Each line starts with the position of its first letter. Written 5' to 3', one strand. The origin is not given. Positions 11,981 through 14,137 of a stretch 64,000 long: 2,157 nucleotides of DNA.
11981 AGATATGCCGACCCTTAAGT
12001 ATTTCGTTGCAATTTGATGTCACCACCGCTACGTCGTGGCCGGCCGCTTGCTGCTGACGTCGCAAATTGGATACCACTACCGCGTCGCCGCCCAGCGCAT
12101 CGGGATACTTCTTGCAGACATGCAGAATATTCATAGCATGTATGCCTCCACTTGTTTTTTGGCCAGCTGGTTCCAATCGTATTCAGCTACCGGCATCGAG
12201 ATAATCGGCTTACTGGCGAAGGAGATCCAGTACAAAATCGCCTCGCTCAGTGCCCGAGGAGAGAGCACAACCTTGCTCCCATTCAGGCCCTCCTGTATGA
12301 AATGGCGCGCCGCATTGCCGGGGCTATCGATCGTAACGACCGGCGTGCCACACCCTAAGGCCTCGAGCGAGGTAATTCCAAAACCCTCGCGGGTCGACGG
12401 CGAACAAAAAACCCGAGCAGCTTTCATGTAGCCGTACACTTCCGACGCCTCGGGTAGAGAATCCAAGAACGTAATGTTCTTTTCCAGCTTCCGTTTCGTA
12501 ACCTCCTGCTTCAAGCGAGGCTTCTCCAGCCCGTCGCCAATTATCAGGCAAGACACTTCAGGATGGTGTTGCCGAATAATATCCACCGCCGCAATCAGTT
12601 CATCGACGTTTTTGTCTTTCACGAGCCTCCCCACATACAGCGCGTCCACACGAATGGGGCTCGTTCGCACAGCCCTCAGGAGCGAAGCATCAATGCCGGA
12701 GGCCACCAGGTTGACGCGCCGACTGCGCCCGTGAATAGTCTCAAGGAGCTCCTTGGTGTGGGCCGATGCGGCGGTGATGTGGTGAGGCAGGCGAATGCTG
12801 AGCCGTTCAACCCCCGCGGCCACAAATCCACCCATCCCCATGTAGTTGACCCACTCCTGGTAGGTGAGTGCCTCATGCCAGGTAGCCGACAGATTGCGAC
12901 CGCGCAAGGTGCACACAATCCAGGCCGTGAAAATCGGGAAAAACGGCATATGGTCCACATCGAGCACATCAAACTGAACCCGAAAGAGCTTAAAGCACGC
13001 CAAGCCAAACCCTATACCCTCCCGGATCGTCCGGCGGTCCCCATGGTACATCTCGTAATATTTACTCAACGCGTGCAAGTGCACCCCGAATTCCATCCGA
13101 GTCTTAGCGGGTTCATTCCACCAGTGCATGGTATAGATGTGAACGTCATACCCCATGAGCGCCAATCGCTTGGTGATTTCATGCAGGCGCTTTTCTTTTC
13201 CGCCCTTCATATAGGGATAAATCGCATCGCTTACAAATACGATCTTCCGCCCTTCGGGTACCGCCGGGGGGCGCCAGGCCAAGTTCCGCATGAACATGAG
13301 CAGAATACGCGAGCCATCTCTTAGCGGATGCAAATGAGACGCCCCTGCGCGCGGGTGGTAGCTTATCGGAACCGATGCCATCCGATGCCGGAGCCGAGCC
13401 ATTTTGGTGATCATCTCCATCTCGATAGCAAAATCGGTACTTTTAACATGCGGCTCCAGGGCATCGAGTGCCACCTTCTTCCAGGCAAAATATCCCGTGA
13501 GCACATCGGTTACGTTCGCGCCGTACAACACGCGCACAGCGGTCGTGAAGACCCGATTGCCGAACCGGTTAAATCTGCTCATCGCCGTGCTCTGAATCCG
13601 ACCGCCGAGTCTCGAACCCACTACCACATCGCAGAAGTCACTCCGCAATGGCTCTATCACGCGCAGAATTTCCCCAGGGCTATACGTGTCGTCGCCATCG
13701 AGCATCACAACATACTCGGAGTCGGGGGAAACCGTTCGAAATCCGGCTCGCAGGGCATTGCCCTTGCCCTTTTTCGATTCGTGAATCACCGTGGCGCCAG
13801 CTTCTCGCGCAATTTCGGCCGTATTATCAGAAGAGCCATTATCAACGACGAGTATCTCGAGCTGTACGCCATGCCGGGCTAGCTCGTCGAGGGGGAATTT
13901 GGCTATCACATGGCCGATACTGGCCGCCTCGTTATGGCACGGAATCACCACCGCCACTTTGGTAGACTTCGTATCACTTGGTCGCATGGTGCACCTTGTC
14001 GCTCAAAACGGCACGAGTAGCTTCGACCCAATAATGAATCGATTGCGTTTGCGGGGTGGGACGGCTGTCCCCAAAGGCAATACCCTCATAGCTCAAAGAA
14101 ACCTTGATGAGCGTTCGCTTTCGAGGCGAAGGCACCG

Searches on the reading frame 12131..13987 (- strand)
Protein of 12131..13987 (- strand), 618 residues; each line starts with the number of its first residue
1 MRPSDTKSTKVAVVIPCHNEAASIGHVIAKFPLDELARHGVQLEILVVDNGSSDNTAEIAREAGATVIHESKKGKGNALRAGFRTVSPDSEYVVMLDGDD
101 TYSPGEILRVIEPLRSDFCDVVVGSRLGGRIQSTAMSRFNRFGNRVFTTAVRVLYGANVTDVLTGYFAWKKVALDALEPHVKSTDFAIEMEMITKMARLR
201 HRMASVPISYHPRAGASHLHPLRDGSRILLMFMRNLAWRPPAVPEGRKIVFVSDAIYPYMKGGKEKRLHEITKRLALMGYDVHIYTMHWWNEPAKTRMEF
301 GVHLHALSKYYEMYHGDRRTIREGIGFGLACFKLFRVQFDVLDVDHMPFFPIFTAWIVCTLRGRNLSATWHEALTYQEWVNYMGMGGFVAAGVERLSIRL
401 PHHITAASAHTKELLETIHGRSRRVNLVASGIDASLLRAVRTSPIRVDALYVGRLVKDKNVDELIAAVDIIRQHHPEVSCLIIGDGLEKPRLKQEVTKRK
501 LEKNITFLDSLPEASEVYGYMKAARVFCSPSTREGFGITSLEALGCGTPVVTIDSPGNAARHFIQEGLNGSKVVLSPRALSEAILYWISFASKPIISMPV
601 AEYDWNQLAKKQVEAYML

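Call 50: search_protein_families(library=pfam, proteins=[window:12131-13987:-], max_evalue=0.001)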
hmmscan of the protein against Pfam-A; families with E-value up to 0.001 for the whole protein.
window:12131-13987:- (618 aa): 7 families
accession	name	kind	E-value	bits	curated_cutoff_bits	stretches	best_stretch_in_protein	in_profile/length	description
PF00534.26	Glycos_transf_1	-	1.3e-31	109.9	26.4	1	449-589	18-157/172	Glycosyl transferases group 1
PF13692.12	Glyco_trans_1_4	-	3.6e-27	95.8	27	1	449-587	4-139/142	Glycosyl transferases group 1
PF00535.33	Glycos_transf_2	-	7.5e-25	88.2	23.3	1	13-173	2-163/168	Glycosyl transferase family 2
PF13439.12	Glyco_transf_4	-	3.4e-11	43.9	28.5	1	262-435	2-169/170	Glycosyltransferase Family 4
PF20706.3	GT4-conflict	-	4.9e-10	39.4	26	1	422-558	171-316/385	Family 4 Glycosyltransferase in conflict systems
PF13641.12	Glyco_tranf_2_3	-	5.1e-09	36.9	27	1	11-204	3-202/230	Glycosyltransferase like family 2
PF13579.12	Glyco_trans_4_4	-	0.00012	23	29.7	1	262-429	1-156/158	Glycosyl transferase 4-like domain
